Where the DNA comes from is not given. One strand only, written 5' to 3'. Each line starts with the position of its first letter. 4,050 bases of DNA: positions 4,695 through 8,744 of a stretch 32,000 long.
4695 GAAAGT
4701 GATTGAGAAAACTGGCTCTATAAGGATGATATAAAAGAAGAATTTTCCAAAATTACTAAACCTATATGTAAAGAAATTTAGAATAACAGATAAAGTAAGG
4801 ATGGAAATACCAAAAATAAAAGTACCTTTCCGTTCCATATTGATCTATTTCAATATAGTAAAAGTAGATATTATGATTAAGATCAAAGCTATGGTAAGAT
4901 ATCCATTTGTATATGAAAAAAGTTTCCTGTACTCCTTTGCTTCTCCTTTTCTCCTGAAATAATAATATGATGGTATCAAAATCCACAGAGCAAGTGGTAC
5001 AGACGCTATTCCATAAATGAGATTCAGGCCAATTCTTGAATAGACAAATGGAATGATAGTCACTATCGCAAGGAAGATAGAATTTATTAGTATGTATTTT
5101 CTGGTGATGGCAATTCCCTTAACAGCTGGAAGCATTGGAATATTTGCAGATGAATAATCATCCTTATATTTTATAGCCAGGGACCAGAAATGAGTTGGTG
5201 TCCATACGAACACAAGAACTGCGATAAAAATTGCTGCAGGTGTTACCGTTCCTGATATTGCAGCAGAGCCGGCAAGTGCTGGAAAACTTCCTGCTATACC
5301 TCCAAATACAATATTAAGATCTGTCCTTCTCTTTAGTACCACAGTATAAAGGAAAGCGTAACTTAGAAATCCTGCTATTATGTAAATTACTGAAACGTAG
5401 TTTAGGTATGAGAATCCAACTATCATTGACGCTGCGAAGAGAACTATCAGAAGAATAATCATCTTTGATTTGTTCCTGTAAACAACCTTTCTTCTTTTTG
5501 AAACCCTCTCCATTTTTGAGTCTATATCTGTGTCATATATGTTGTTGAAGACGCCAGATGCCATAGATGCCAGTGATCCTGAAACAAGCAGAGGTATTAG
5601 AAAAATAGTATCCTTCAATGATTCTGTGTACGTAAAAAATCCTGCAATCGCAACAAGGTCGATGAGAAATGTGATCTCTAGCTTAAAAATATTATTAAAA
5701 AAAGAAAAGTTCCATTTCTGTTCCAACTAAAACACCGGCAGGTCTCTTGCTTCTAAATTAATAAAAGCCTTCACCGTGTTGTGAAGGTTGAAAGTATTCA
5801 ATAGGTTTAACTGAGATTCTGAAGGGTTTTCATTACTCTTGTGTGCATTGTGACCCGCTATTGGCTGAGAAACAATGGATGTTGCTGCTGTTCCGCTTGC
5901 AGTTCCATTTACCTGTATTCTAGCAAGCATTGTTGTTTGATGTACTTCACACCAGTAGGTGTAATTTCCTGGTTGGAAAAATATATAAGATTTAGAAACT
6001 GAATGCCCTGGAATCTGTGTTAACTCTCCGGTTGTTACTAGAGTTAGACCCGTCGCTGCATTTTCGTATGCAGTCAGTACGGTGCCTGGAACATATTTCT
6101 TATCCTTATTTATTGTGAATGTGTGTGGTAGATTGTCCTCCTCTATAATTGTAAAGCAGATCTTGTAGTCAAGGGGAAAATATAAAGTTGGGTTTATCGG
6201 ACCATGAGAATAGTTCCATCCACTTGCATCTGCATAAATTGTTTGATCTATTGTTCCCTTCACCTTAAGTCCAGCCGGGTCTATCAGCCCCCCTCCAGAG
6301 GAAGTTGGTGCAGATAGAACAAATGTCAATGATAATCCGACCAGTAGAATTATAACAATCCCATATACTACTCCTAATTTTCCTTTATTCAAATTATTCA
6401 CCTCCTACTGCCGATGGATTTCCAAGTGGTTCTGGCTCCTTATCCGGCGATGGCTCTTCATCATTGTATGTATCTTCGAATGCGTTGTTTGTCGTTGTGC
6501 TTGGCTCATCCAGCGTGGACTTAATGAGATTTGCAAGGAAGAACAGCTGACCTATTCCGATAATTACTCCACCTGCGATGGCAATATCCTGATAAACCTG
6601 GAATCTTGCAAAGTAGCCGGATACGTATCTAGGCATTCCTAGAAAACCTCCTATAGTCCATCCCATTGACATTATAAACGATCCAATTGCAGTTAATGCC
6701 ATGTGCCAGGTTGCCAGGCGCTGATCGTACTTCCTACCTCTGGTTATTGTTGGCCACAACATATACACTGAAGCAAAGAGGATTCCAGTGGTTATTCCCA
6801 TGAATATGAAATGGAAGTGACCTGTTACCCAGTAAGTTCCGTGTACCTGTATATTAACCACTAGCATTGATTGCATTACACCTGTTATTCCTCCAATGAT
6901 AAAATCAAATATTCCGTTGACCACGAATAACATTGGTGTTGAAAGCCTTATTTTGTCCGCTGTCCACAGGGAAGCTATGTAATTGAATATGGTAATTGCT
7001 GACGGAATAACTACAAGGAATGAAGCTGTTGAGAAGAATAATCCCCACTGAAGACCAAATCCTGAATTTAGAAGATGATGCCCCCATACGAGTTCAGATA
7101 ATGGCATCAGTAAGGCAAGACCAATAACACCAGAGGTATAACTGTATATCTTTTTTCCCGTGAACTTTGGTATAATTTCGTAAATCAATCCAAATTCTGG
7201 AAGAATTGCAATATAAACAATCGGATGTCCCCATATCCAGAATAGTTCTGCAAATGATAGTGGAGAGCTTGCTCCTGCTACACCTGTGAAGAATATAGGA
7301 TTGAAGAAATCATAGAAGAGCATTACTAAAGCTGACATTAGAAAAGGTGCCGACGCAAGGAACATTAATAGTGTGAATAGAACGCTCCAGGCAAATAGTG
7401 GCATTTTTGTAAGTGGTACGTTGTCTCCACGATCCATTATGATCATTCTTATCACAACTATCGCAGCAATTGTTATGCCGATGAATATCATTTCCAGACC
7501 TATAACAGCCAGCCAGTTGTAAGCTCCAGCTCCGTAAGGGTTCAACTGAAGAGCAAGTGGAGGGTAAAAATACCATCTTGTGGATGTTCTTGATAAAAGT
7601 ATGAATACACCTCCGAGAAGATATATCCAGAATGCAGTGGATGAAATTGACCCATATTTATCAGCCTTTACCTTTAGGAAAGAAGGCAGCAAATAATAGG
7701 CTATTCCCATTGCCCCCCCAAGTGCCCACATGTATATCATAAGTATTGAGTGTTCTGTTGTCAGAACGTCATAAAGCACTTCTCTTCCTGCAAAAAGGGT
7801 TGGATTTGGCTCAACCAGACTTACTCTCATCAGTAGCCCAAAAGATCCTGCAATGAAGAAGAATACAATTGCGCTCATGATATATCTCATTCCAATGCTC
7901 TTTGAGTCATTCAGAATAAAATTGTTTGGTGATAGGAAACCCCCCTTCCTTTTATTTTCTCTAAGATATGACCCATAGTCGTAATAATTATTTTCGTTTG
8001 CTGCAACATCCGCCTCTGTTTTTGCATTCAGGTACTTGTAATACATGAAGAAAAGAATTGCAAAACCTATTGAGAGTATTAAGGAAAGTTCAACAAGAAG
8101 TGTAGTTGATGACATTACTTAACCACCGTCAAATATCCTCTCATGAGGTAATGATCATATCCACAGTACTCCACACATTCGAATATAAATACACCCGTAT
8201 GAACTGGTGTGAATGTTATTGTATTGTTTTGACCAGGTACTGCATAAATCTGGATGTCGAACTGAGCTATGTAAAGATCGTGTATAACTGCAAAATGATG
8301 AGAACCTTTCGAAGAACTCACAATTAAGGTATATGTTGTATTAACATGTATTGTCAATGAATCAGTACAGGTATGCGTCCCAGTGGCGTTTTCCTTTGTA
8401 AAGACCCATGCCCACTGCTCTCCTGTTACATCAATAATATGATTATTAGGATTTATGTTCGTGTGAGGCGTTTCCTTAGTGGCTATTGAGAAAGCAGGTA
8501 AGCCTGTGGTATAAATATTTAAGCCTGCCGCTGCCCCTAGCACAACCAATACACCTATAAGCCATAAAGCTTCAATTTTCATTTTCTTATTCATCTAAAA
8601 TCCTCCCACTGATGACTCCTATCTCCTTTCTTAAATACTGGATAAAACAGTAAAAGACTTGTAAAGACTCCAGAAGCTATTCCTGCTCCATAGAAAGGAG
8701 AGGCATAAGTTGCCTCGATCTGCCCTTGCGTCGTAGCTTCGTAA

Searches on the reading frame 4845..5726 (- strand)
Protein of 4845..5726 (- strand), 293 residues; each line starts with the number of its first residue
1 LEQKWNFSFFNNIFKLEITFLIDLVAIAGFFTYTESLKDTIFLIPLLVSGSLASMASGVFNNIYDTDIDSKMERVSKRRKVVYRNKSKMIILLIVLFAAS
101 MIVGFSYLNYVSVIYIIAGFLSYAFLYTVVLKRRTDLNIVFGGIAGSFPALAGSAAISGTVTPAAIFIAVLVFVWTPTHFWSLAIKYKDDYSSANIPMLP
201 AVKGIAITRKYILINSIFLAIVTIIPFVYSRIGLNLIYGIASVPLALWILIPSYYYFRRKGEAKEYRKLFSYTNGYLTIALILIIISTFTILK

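Call 85: search_protein_families(library=pfam, proteins=[window:4845-5726:-], max_evalue=0.0001)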
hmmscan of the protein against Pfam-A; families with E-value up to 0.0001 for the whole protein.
window:4845-5726:- (293 aa): 1 family
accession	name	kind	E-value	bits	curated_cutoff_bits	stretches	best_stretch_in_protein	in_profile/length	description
PF01040.23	UbiA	-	2.2e-44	152.1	34.2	1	25-270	4-246/250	UbiA prenyltransferase family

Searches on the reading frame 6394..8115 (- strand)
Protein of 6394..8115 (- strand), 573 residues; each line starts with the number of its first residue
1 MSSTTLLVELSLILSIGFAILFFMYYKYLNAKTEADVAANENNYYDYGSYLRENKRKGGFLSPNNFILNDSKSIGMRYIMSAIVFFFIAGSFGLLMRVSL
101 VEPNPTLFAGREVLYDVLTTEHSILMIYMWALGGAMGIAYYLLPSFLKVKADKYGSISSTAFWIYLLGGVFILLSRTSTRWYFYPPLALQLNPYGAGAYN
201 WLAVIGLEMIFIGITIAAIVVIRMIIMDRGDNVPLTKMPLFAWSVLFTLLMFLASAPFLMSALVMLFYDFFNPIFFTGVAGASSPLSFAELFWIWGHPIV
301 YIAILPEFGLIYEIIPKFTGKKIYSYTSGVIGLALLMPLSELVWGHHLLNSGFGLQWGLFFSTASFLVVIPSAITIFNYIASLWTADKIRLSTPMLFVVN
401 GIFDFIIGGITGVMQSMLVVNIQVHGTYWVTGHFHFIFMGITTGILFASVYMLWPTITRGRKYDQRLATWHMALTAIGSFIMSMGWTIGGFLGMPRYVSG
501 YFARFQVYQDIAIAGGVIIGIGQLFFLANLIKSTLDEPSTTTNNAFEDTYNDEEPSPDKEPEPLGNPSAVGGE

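Call 85: search_protein_families(library=pfam, proteins=[window:6394-8115:-], max_evalue=0.0001)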
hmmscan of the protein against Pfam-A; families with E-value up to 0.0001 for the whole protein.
window:6394-8115:- (573 aa): 1 family
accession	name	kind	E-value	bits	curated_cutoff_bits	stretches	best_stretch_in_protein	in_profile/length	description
PF00115.25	COX1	-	1.1e-106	357.8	34.8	1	74-518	2-436/436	Cytochrome C and Quinol oxidase polypeptide I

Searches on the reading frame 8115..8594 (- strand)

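Call 85: search_protein_families(library=pfam, proteins=[window:8115-8594:-], max_evalue=0.0001)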
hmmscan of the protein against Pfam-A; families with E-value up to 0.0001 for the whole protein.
window:8115-8594:- (159 aa): 1 family
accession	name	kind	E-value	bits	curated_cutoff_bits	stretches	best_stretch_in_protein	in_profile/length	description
PF00116.26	COX2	-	1.2e-07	32.1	22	1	82-151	50-113/120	Cytochrome C oxidase subunit II, periplasmic domain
